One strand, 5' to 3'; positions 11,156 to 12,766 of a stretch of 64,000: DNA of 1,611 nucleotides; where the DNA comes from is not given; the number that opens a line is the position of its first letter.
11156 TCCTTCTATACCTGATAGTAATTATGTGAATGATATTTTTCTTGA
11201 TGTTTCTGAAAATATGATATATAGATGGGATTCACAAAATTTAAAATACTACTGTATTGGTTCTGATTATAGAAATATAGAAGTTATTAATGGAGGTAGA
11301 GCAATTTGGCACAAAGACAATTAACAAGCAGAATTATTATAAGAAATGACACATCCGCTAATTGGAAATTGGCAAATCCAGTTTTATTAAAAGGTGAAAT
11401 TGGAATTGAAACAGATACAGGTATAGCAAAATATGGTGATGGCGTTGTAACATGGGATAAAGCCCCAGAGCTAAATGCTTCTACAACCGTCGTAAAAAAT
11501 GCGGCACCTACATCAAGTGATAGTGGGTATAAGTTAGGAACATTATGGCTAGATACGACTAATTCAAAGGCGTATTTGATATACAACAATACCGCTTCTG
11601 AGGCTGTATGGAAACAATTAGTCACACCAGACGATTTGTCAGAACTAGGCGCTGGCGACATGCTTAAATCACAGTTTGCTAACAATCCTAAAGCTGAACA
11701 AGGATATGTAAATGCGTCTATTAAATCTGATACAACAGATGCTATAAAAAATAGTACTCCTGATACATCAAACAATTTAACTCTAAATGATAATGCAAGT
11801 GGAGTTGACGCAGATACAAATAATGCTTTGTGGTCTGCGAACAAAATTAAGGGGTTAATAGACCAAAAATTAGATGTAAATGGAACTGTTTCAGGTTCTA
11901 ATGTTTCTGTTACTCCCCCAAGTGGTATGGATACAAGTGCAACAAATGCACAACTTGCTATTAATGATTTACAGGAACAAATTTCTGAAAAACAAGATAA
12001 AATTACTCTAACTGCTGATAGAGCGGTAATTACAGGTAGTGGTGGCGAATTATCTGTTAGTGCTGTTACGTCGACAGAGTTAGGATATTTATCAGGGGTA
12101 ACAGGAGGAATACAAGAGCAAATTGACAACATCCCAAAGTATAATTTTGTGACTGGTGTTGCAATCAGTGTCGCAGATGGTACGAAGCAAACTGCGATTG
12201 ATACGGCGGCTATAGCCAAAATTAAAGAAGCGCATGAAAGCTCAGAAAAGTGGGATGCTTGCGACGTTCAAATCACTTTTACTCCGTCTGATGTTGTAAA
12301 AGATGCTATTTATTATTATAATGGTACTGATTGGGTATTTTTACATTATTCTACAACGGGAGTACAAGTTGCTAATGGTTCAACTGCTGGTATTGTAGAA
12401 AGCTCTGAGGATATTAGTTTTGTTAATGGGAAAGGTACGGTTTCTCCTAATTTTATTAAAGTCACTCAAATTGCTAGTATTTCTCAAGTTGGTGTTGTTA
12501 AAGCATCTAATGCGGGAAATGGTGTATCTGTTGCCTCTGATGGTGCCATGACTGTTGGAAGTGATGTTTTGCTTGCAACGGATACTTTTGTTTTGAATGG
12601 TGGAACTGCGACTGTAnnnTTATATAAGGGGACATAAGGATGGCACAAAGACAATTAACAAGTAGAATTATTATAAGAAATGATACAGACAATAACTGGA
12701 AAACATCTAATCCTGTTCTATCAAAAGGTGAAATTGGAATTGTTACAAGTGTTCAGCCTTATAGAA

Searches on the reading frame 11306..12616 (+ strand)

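Call 29: search_protein_families(library=phrogs, proteins=[window:11306-12616:+], max_evalue=0.00001)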
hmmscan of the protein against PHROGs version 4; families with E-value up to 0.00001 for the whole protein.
window:11306-12616:+ (437 aa): 9 families
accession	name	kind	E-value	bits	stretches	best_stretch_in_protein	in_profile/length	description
phrog_16122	-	head and packaging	1.1e-10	42.1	1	209-318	81-189/526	virion structural protein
phrog_697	-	head and packaging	3.4e-09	35.6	1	8-52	3-47/2079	structural protein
phrog_31660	-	tail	4.7e-09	37.3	1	9-62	9-62/182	tail fiber protein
phrog_19976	-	tail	3e-08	34.4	1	1-113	1-97/256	tail assembly protein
phrog_2332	-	other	1.3e-07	32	1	6-213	5-134/343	hyaluronidase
phrog_24754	-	tail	4.1e-07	31.1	1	8-52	5-49/202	tail fiber protein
phrog_16032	-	unknown function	9.2e-07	29.5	1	4-57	4-57/331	-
phrog_27786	-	tail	1.8e-06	27.7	1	11-63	8-60/729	tail spike protein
phrog_6049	-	tail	2e-06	28.5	1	5-52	6-53/337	tail fiber protein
